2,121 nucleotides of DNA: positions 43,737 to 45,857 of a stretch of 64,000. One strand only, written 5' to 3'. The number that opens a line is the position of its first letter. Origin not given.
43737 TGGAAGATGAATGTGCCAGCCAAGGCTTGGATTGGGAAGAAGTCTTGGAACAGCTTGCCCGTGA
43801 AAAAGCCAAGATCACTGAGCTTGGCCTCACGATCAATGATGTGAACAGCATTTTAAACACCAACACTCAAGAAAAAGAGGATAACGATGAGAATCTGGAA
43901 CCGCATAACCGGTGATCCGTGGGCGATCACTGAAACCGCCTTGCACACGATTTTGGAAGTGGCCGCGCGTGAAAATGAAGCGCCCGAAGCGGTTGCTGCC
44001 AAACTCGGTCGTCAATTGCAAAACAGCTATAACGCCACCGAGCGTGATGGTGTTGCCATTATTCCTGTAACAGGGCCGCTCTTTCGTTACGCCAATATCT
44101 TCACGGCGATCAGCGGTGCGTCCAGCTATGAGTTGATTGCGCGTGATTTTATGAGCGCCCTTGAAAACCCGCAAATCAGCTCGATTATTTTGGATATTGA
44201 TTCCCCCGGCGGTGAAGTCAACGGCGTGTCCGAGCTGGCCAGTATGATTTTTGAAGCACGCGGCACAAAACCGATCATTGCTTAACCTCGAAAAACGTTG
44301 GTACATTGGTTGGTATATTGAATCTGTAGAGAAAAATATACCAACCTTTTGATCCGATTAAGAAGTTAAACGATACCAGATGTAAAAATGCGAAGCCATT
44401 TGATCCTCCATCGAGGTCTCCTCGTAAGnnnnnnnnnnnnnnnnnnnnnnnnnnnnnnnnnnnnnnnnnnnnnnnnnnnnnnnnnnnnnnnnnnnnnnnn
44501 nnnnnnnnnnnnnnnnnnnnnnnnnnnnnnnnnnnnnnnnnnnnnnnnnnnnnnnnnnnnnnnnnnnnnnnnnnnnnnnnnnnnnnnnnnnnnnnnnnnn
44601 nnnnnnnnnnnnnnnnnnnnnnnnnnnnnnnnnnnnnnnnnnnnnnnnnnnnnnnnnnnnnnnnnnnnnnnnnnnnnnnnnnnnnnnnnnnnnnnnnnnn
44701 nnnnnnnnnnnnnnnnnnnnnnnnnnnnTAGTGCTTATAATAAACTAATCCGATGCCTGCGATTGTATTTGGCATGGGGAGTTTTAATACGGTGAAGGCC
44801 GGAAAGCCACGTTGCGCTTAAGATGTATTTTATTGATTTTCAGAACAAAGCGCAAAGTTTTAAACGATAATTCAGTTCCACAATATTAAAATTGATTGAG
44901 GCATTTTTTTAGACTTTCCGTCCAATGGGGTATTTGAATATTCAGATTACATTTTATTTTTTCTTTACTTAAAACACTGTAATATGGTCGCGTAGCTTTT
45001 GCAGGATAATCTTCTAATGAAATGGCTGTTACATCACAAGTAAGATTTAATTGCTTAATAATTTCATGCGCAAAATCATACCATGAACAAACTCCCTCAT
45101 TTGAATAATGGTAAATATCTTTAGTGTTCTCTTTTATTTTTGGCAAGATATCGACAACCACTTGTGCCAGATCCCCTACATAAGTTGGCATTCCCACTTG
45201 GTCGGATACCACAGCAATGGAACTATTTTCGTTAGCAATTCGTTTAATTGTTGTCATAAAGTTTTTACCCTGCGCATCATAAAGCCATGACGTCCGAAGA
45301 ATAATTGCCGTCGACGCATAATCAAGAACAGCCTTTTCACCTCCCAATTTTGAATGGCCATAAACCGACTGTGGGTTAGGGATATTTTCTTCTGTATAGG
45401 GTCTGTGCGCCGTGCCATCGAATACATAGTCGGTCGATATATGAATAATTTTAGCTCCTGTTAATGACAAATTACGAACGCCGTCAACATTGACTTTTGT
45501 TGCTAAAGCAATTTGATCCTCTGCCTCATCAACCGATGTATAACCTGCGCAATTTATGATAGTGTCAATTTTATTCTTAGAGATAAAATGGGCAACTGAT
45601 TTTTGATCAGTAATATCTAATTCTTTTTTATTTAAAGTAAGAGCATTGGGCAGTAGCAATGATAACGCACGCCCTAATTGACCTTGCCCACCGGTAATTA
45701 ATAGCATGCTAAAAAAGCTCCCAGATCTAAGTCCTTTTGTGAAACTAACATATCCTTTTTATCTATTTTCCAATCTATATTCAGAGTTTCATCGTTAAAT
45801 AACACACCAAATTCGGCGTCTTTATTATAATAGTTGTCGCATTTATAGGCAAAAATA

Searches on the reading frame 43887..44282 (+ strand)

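Call 86: search_protein_families(library=pfam, proteins=[window:43887-44282:+], max_evalue=0.001)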
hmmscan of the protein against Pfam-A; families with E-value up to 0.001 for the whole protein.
window:43887-44282:+ (132 aa): 1 family
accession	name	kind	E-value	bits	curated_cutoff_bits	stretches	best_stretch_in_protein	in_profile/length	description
PF25145.1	NfeD1b_N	-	0.00027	21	40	1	82-123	17-57/189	NfeD1b, N-terminal domain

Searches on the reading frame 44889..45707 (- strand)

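Call 86: search_protein_families(library=pfam, proteins=[window:44889-45707:-], max_evalue=0.001)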
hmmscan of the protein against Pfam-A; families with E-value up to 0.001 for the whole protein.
window:44889-45707:- (273 aa): 6 families
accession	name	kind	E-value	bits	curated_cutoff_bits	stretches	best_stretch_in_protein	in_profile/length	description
PF04321.23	RmlD_sub_bind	-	5.8e-93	311.5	27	1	2-272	3-284/287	RmlD substrate binding domain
PF01370.27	Epimerase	-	7.3e-20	71.8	20.9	1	3-194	2-231/240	NAD dependent epimerase/dehydratase family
PF16363.11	GDP_Man_Dehyd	-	3.3e-15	56.8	27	1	29-147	58-185/332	GDP-mannose 4,6 dehydratase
PF01073.25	3Beta_HSD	-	9.3e-06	25.3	22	1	29-223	51-271/280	3-beta hydroxysteroid dehydrogenase/isomerase family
PF02719.21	Polysacc_synt_2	-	7.3e-05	22.5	20.2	1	31-132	62-154/293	Polysaccharide biosynthesis protein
PF07993.18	NAD_binding_4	-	0.00026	20.7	20.1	1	44-144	86-209/258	Male sterility protein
